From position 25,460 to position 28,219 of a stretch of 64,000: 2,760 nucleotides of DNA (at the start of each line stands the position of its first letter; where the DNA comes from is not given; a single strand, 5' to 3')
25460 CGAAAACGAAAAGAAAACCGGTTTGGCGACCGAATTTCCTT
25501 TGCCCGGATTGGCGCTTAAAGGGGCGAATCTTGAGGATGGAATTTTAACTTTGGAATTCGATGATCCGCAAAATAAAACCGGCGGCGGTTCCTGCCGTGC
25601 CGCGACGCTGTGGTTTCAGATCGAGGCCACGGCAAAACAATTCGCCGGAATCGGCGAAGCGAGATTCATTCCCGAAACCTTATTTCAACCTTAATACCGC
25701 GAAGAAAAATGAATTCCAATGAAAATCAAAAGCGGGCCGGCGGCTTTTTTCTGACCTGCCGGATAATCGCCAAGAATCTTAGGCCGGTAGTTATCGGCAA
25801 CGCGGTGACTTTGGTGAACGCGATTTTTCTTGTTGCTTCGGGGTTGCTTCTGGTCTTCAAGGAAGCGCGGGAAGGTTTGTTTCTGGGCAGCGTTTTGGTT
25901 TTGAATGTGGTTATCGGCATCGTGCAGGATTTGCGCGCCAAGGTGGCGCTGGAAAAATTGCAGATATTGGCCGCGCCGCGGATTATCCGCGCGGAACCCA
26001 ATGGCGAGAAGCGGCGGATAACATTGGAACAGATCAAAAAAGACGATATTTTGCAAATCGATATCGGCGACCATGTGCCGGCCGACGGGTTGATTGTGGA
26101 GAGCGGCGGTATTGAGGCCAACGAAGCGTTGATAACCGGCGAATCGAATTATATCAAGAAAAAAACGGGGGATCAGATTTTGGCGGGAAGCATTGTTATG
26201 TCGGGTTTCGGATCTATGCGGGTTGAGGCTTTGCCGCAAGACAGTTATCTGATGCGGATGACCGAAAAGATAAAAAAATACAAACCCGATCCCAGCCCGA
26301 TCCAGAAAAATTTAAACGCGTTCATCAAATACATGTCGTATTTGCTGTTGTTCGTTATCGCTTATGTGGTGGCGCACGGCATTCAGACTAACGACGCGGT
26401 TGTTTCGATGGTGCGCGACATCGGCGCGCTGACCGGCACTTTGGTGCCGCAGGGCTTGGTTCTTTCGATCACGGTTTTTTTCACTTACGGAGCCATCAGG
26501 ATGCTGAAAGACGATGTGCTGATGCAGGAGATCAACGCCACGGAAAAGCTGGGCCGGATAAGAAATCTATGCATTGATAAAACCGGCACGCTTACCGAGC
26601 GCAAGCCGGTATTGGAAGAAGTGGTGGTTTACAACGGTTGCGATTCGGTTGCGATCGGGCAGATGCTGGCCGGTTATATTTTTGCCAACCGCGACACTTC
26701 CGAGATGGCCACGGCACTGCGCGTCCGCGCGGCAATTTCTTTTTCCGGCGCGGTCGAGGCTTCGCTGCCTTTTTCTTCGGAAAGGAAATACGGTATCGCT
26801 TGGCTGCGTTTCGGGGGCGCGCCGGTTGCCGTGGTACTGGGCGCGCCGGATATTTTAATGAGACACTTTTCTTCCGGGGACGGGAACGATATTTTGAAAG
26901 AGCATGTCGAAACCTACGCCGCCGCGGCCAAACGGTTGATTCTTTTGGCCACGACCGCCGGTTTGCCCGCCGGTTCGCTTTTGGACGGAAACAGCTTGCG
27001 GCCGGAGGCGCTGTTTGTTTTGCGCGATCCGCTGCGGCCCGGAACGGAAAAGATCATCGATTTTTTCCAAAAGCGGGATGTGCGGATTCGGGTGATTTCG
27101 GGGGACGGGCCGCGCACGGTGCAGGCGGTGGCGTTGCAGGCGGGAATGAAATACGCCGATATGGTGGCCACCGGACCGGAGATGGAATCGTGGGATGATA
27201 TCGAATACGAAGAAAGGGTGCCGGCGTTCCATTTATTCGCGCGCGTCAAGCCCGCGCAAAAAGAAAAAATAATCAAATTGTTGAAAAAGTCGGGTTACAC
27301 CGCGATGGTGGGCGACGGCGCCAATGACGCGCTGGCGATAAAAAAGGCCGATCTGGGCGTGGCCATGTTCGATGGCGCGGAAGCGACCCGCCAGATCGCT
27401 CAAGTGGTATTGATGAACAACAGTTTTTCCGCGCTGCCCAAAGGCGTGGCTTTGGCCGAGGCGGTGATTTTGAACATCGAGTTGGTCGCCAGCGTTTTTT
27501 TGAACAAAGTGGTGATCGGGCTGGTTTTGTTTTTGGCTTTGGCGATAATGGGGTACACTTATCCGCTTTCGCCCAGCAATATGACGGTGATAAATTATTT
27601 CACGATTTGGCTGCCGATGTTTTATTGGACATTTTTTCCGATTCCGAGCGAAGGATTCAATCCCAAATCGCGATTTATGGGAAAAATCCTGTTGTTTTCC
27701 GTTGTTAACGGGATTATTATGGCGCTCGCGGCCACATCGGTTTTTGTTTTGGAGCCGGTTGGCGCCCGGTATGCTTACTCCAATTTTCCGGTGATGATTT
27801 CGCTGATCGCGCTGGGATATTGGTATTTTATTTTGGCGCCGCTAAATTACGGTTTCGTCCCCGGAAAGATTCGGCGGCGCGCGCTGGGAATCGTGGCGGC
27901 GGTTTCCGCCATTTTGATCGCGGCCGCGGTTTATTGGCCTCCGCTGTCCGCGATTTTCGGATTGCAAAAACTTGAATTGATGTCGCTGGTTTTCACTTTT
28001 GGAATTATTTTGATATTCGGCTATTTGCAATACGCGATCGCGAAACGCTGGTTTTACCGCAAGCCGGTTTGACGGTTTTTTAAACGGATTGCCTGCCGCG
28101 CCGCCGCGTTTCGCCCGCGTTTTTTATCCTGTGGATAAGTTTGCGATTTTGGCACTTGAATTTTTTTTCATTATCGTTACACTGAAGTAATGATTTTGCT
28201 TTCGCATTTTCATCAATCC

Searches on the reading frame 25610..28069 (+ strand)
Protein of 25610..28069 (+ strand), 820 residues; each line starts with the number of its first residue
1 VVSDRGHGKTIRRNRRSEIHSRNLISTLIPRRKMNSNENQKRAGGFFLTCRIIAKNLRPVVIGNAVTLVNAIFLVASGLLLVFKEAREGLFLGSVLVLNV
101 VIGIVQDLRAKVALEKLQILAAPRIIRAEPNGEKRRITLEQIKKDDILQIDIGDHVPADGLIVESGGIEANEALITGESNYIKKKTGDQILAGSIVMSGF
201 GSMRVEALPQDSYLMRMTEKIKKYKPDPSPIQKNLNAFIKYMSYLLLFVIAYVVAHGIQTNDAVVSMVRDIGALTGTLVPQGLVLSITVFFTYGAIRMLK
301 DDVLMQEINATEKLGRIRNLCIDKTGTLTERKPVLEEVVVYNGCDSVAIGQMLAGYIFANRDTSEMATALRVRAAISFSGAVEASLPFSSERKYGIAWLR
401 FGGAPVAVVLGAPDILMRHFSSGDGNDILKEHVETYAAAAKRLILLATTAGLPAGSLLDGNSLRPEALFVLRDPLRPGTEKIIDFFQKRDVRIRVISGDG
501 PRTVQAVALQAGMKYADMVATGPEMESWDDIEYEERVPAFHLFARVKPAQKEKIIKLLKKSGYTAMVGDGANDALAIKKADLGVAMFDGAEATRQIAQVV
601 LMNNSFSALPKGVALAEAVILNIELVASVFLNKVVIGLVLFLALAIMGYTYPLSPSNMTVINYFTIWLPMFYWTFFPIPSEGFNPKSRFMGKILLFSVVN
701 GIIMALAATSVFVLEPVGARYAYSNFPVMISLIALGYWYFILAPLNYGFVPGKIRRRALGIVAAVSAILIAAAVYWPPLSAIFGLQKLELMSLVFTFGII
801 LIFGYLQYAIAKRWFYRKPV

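Call 39: search_protein_families(library=ncbifam, proteins=[window:25610-28069:+], max_evalue=1e-10)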
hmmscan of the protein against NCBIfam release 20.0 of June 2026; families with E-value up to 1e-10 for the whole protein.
window:25610-28069:+ (820 aa): 18 families
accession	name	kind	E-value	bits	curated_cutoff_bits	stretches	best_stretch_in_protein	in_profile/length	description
TIGR01525.1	ATPase-IB_hvy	subfamily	3.7e-67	227.5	346.25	2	70-516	2-428/560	heavy metal translocating P-type ATPase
TIGR01647.1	ATPase-IIIA_H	equivalog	1.5e-58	198.7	615.5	1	86-712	55-682/755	plasma-membrane proton-efflux P-type ATPase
TIGR01517.1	ATPase-IIB_Ca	equivalog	4.2e-58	197.3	507.05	2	94-337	127-380/882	calcium-translocating P-type ATPase, PMCA-type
TIGR01494.1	ATPase_P-type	subfamily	3.2e-56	190.7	62.3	2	94-342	4-236/478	HAD-IC family P-type ATPase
TIGR01522.1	ATPase-IIA2_Ca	equivalog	3.4e-52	177.3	798.3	1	83-663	77-690/854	calcium-transporting P-type ATPase, PMR1-type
TIGR01512.1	ATPase-IB2_Cd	subfamily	2.3e-50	171.7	313.5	2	70-341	2-258/494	cadmium family heavy metal-translocating P-type ATPase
TIGR01511.1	ATPase-IB1_Cu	subfamily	1.3e-49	169.5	397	2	106-340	63-284/542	copper-translocating P-type ATPase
TIGR01116.1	ATPase-IIA1_Ca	equivalog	8.7e-44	149.8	703.4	2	68-341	9-289/799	calcium-translocating P-type ATPase, SERCA-type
TIGR01524.1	ATPase-IIIB_Mg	equivalog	9.2e-41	139.6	610.75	2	428-623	466-664/867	magnesium-translocating P-type ATPase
NF008262.1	PRK11033.1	equivalog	2.6e-37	128.7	1005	2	109-516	218-601/731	zinc/cadmium/mercury/lead-transporting ATPase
TIGR01523.1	ATPase-IID_K-Na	equivalog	3.8e-37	127.4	645.05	2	467-669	585-805/997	potassium/sodium efflux P-type ATPase, fungal-type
NF011702.0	PRK15122.1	subfamily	2.2e-35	121.9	975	1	458-616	538-696/907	magnesium-translocating P-type ATPase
TIGR01657.1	P-ATPase-V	hypoth_equivalog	2.7e-34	117.9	618.25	1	537-589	777-830/1055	ATP13A2 family polyamine export P-type ATPase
NF007952.0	PRK10671.1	equivalog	4.6e-34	117.7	1316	1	109-636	313-793/838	copper-exporting P-type ATPase CopA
TIGR01106.1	ATPase-IIC_X-K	subfamily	3e-30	104.8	946.1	2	89-333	103-360/997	Na,H/K antiporter P-type ATPase subunit alpha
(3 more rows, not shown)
